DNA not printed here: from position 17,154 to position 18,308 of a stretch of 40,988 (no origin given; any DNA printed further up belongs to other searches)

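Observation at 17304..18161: carB is fused in frame to a full-length DapF homologue whose two catalytic cysteines are both serine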

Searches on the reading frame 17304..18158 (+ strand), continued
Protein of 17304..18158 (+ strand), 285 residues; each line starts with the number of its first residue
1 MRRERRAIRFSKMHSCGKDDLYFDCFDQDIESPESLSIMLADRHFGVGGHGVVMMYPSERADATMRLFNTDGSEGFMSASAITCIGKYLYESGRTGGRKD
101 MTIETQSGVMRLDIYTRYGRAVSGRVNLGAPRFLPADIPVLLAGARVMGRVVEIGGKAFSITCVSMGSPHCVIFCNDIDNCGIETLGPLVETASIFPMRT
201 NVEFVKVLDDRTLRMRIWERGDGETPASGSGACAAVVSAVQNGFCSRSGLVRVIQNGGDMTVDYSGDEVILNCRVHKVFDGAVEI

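Call 8: find_homologous_proteins(query=window:17304-18158:+)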
Query window:17304-18158:+ (285 aa): 5834 proteins with E <= 0.001 among 8000 candidates; the best 120 are listed.
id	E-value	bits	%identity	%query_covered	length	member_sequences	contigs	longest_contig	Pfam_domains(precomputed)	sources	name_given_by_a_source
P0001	2.9e-154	530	80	100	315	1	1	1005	PF01678.25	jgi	jgi:carbamoyl-phosphate synthase large subunit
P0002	9.1e-142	489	76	100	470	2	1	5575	PF02142.28,PF01678.25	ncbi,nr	ncbi:MAG: diaminopimelate epimerase, partial [Synergistaceae bacterium]|nr:diaminopimelate epimerase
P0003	1.9e-140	485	73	100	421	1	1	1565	PF02142.28,PF01678.25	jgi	jgi:carbamoyl-phosphate synthase large subunit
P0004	4.8e-138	477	73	100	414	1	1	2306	PF02142.28,PF01678.25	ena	-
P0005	1.9e-135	469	89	81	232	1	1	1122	PF01678.25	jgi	jgi:carbamoyl-phosphate synthase large subunit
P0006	5.5e-135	467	72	100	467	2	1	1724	PF02142.28,PF01678.25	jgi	jgi:carbamoyl-phosphate synthase large subunit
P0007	9.2e-135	466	71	100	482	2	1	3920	PF02142.28,PF01678.25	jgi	jgi:carbamoyl-phosphate synthase large subunit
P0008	8.4e-134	463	71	100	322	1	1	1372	PF01678.25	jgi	jgi:carbamoyl-phosphate synthase large subunit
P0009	1.1e-129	450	70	100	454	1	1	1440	PF02142.28,PF01678.25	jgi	jgi:carbamoyl-phosphate synthase large subunit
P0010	1.5e-127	443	68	100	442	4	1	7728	PF02142.28,PF01678.25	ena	-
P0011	9.5e-116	404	73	87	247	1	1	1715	PF01678.25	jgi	jgi:carbamoyl-phosphate synthase large subunit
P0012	2.2e-111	390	62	100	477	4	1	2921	PF02142.28,PF01678.25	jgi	jgi:carbamoyl-phosphate synthase large subunit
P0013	1.1e-104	368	74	78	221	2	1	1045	PF01678.25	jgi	jgi:carbamoyl-phosphate synthase large subunit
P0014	2.4e-96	340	55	100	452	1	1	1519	PF01678.25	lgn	-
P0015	1.3e-95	338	63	87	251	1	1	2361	PF01678.25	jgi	jgi:carbamoyl-phosphate synthase large subunit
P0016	1.8e-93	331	52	98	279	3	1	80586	PF01678.25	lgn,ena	-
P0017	3.6e-93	330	51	98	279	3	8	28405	PF01678.25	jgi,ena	-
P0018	9.7e-93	329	51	98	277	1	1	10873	PF01678.25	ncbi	-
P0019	1.3e-92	328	51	100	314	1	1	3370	PF01678.25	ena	-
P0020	4.0e-92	327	51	98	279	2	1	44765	PF01678.25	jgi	-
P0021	7.2e-92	326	52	97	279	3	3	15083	PF02567.22,PF01678.25,PF05544.17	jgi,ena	-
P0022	8.6e-92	325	49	98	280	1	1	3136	PF01678.25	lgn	-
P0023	1.3e-91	325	51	100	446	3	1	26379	PF02142.28,PF01678.25,PF05544.17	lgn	-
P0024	3.4e-91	323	50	98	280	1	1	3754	PF01678.25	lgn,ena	-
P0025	5.7e-91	323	52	98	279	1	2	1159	PF01678.25,PF05544.17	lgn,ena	-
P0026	6.1e-91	323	50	98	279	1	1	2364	PF01678.25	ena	-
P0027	6.6e-91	323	49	98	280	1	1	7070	PF02567.22,PF01678.25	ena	-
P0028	7.3e-91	322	50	98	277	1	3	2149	PF02567.22,PF01678.25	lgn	-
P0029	1.2e-90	322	49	98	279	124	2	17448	PF02567.22,PF01678.25,PF05544.17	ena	-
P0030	1.3e-90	322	50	98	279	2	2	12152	PF01678.25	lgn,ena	-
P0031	1.3e-90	322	69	73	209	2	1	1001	PF01678.25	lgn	-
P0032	1.3e-90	322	49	98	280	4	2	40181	PF01678.25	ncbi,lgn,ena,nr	ncbi:MAG: diaminopimelate epimerase [Oscillospiraceae bacterium]|nr:diaminopimelate epimerase [Oscil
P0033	1.4e-90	321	49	100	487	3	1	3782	PF02142.28,PF01678.25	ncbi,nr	ncbi:MAG: diaminopimelate epimerase, partial [Oscillospiraceae bacterium]|nr:diaminopimelate epimera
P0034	1.7e-90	321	49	98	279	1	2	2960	PF01678.25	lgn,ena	-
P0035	2.2e-90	321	51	99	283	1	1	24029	PF02567.22,PF01678.25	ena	-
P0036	3.2e-90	320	50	98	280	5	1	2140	PF01678.25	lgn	-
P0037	3.9e-90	320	49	98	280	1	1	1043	PF02567.22,PF01678.25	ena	-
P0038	4.0e-90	320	52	98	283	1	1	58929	PF02567.22,PF01678.25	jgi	jgi:carbamoyl-phosphate synthase large subunit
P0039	4.3e-90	320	49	98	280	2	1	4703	PF02567.22,PF01678.25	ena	-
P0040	6.6e-90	319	51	100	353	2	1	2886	PF01678.25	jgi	jgi:carbamoyl-phosphate synthase large subunit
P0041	8.6e-90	319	50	100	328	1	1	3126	PF01678.25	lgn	-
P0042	1.0e-89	319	49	100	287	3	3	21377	PF01678.25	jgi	-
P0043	1.2e-89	318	52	100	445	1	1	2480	PF02142.28,PF01678.25,PF05544.17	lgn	-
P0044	1.2e-89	318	50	98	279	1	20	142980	PF01678.25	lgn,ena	-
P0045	1.2e-89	318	52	100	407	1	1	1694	PF02142.28,PF01678.25,PF05544.17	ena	-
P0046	1.9e-89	318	48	99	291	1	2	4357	PF01678.25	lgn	-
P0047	2.1e-89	318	52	99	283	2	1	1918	PF01678.25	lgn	-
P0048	2.4e-89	317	51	98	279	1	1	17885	PF02567.22,PF01678.25,PF05544.17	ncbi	-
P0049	3.1e-89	317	49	99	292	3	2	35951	PF01678.25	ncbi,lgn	-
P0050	3.2e-89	317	52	100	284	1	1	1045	PF01678.25,PF05544.17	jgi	jgi:carbamoyl-phosphate synthase large subunit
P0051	4.0e-89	317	50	100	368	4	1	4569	PF01678.25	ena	-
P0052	6.3e-89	316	50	100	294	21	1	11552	PF01678.25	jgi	jgi:diaminopimelate epimerase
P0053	6.6e-89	316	51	96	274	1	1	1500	PF01678.25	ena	-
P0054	6.9e-89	316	50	98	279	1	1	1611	PF02567.22,PF01678.25,PF05544.17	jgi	jgi:carbamoyl-phosphate synthase large subunit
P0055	7.1e-89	316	52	97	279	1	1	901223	PF01678.25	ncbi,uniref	ncbi:diaminopimelate epimerase [Anaerotaenia torta]|uniref:diaminopimelate epimerase n=1 Tax=Anaerot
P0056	7.7e-89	316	50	100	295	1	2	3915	PF01678.25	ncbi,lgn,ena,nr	ncbi:MAG: diaminopimelate epimerase [Firmicutes bacterium]|nr:diaminopimelate epimerase [Bacillota b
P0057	9.3e-89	315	50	100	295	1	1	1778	PF01678.25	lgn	-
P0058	9.4e-89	315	50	97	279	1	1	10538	PF01678.25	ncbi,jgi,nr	ncbi:MAG: carB [Oscillospiraceae bacterium]|jgi:carbamoyl-phosphate synthase large subunit|nr:carB [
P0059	1.1e-88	315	49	100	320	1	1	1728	PF01678.25,PF05544.17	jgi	-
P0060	1.1e-88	315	49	97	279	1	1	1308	PF02567.22,PF01678.25,PF05544.17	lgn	-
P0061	1.4e-88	315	48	98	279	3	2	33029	PF01678.25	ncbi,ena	-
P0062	1.5e-88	315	48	100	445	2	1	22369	PF02142.28,PF01678.25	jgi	-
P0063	1.7e-88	315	48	99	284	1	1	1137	PF01678.25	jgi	jgi:carbamoyl-phosphate synthase large subunit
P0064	2.0e-88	314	50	98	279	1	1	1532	PF01678.25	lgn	-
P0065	2.8e-88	314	49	100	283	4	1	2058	PF01678.25,PF05544.17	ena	-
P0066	3.0e-88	314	49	99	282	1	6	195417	PF01678.25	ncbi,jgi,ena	-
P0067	3.2e-88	314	50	100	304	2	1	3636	PF01678.25,PF05544.17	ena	-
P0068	5.2e-88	313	51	96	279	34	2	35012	PF01678.25,PF05544.17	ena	-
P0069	5.2e-88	313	48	98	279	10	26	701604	PF01678.25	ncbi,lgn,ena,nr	ncbi:diaminopimelate epimerase [[Clostridium] leptum]|nr:diaminopimelate epimerase [[Clostridium] le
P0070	5.9e-88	313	48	100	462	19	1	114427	PF02142.28,PF01678.25,PF05544.17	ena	-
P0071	6.5e-88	313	51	98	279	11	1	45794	PF01678.25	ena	-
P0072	7.8e-88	312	50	98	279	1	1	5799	PF01678.25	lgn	-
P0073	7.8e-88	312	50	98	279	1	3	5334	PF01678.25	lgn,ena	-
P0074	8.9e-88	312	49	98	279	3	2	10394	PF01678.25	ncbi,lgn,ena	-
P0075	9.6e-88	312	50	98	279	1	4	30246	PF01678.25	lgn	-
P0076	1.0e-87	312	49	100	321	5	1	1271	PF01678.25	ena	-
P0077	1.2e-87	312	50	98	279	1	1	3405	PF01678.25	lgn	-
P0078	1.2e-87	312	50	98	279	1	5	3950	PF01678.25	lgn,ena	-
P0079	1.9e-87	311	49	97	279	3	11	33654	PF01678.25,PF05544.17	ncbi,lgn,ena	-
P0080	2.2e-87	311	47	98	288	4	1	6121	PF01678.25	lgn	-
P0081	2.4e-87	311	50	98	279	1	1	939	PF01678.25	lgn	-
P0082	2.4e-87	311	51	100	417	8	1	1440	PF02142.28,PF01678.25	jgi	jgi:carbamoyl-phosphate synthase large subunit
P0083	3.3e-87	310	50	100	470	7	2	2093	PF02142.28,PF02567.22,PF01678.25,PF05544.17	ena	-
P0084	3.8e-87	310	48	98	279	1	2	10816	PF01678.25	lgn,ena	-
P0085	4.1e-87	310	49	100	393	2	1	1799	PF02142.28,PF01678.25,PF05544.17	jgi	jgi:carbamoyl-phosphate synthase large subunit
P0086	6.1e-87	310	50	100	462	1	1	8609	PF02142.28,PF01678.25,PF05544.17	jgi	-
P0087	6.8e-87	309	50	98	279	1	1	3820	PF01678.25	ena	-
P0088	7.2e-87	309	50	96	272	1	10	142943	PF01678.25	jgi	-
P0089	7.4e-87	309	48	100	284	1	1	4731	PF01678.25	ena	-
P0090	8.8e-87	309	49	100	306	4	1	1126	PF01678.25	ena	-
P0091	1.0e-86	309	50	97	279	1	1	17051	PF01678.25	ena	-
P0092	1.1e-86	309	49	96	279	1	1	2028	PF01678.25,PF05544.17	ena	-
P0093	1.2e-86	309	49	98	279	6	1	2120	PF02567.22,PF01678.25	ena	-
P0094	1.2e-86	309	50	98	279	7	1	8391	PF01678.25,PF05544.17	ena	-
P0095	1.4e-86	308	47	100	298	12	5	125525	PF01678.25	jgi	jgi:carbamoyl-phosphate synthase large subunit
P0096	1.6e-86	308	50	100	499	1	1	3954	PF02142.28,PF01678.25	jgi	jgi:carbamoyl-phosphate synthase large subunit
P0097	2.0e-86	308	49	97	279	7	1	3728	PF01678.25,PF05544.17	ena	-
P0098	2.1e-86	308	49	96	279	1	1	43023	PF01678.25,PF05544.17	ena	-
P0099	2.1e-86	308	49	96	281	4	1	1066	PF01678.25,PF05544.17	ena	-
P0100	2.1e-86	308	49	96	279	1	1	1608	PF01678.25,PF05544.17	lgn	-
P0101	2.1e-86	308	50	98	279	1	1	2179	PF01678.25,PF05544.17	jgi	-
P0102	2.2e-86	308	47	98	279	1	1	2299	PF01678.25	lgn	-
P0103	2.2e-86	308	49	96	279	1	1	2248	PF01678.25,PF05544.17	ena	-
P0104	2.3e-86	308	49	100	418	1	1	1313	PF02142.28,PF01678.25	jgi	jgi:carbamoyl-phosphate synthase large subunit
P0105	3.9e-86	307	48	99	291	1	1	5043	PF02567.22,PF01678.25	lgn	-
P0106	4.0e-86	307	49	96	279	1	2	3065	PF01678.25,PF05544.17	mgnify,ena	mgnify:CR=1 FL=1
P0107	4.4e-86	307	49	96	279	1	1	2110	PF01678.25,PF05544.17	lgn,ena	-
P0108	4.6e-86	307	47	98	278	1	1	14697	PF01678.25,PF05544.17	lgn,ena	-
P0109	5.4e-86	306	49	96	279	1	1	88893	PF01678.25,PF05544.17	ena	-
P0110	5.6e-86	306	48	100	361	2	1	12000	PF02567.22,PF01678.25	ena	-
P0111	5.6e-86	306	51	96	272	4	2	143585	PF01678.25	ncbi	ncbi:diaminopimelate epimerase [Herbinix hemicellulosilytica]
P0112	5.6e-86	306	48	96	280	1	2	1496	PF01678.25,PF05544.17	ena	-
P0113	5.8e-86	306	47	98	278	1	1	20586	PF01678.25,PF05544.17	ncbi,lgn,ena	-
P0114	6.1e-86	306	49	98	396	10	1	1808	PF01678.25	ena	-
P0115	7.2e-86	306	48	98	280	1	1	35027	PF01678.25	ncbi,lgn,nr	ncbi:MAG: diaminopimelate epimerase [Eubacteriales bacterium]|nr:diaminopimelate epimerase [Eubacter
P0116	7.3e-86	306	48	99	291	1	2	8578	PF02567.22,PF01678.25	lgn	-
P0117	7.6e-86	306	49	96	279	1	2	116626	PF01678.25,PF05544.17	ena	-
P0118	7.6e-86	306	49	96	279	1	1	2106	PF01678.25,PF05544.17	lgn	-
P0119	7.6e-86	306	48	99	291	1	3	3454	PF02567.22,PF01678.25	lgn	-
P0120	7.8e-86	306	50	99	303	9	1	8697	PF01678.25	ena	-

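Call 12: find_encoding_contigs(protein=P0070, flank=8000, max_places=3)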
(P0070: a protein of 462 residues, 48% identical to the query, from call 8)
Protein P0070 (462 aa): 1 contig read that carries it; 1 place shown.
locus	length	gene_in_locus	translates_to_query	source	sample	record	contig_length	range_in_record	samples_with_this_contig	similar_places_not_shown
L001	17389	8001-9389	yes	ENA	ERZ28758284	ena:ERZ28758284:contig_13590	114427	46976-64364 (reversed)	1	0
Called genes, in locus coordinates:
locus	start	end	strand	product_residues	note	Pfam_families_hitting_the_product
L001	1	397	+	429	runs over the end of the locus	PF20769:YPEB_N, PF14620:YPEB_PepSY1-2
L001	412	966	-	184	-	PF03358:FMN_red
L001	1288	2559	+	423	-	PF00709:Adenylsucc_synt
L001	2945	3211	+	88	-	PF13522:GATase_6, PF13537:GATase_7 (weak)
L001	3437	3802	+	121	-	-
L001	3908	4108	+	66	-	-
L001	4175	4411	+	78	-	PF00988:CPSase_sm_chain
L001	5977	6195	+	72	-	PF02786:CPSase_L_D2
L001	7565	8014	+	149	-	PF02655:ATP-grasp_3 (weak), PF02786:CPSase_L_D2, PF15632:ATPgrasp_Ter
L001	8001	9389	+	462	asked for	PF02142:MGS, PF01678:DAP_epimerase, PF05544:Pro_racemase (weak), PF01678:DAP_epimerase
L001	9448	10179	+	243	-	PF02540:NAD_synthase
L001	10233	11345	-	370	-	PF00037:Fer4 (faint), PF12837:Fer4_6 (faint), PF12838:Fer4_7, PF13187:Fer4_9 (weak), PF13237:Fer4_10 (faint), PF14697:Fer4_21 (weak), PF04432:FrhB_FdhB_C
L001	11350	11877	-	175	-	PF02525:Flavodoxin_2, PF03358:FMN_red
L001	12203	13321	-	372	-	PF03413:PepSY (faint)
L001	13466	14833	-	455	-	PF01554:MatE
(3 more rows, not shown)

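Call 14: find_related_loci(query=window:17304-18158:+, collection=genome_contigs, flank=10000)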
Query window:17304-18158:+ (285 aa) in genome_contigs; peptide patterns used: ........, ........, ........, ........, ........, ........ (x = any residue, [..] = any of these).
51 stretches matched a pattern; 23 encode a relative of the query (tblastn E <= 1e-3); 23 distinct loci.
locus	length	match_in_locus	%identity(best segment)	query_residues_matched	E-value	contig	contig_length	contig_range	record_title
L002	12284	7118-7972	88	1-285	4e-176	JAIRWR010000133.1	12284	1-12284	MAG: Synergistaceae bacterium isolate Gsp477_bin120 k119_971869, whole genome shotgun sequence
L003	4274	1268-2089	84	12-285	3e-159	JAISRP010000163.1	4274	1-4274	MAG: Synergistaceae bacterium isolate Kf353_bin71 k119_4430559, whole genome shotgun sequence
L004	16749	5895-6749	79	1-285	8e-153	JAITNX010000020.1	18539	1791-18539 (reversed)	MAG: Synergistaceae bacterium isolate Po218_bin34 k119_1699357, whole genome shotgun sequence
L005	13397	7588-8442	76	1-285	7e-144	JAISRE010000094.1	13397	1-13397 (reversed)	MAG: Synergistaceae bacterium isolate Kf353_bin45 k119_3491940, whole genome shotgun sequence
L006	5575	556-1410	76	1-285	4e-142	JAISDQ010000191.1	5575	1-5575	MAG: Synergistaceae bacterium isolate Gx485_bin140 k119_5402326, whole genome shotgun sequence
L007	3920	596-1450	71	1-285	1e-144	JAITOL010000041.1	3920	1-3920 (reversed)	MAG: Synergistaceae bacterium isolate Po218_bin54 k119_2020072, whole genome shotgun sequence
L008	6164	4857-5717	72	1-285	3e-140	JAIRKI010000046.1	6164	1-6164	MAG: Synergistaceae bacterium isolate Cc175_bin11 k119_1237825, whole genome shotgun sequence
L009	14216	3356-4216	71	1-285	1e-138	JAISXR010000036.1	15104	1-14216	MAG: Synergistaceae bacterium isolate Nc350_bin190 k119_1507833, whole genome shotgun sequence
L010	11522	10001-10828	72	10-285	6e-137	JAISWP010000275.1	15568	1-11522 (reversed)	MAG: Synergistaceae bacterium isolate Nc350_bin137 k119_1413448, whole genome shotgun sequence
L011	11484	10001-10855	75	1-285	5e-137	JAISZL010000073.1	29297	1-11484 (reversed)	MAG: Synergistaceae bacterium isolate Nc350_bin91 k119_42458, whole genome shotgun sequence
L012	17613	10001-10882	71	1-285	8e-137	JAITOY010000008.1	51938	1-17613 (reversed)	MAG: Synergistaceae bacterium isolate Po218_bin80 k119_3813483, whole genome shotgun sequence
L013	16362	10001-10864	70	1-285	6e-132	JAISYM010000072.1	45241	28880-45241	MAG: Synergistaceae bacterium isolate Nc350_bin32 k119_4190203, whole genome shotgun sequence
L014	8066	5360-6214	71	1-285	5e-132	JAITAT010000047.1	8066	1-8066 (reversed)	MAG: Synergistaceae bacterium isolate Ncb351_bin53 k119_4660874, whole genome shotgun sequence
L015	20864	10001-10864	70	1-285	1e-129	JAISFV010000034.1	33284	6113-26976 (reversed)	MAG: Synergistaceae bacterium isolate Gx485_bin65 k119_4964095, whole genome shotgun sequence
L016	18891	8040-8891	65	1-285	2e-118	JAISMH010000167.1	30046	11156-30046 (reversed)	MAG: Synergistaceae bacterium isolate Im510_bin23 k119_1591556, whole genome shotgun sequence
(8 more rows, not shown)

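Call 43: find_encoding_contigs(protein=P0055, flank=7000, max_places=2)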
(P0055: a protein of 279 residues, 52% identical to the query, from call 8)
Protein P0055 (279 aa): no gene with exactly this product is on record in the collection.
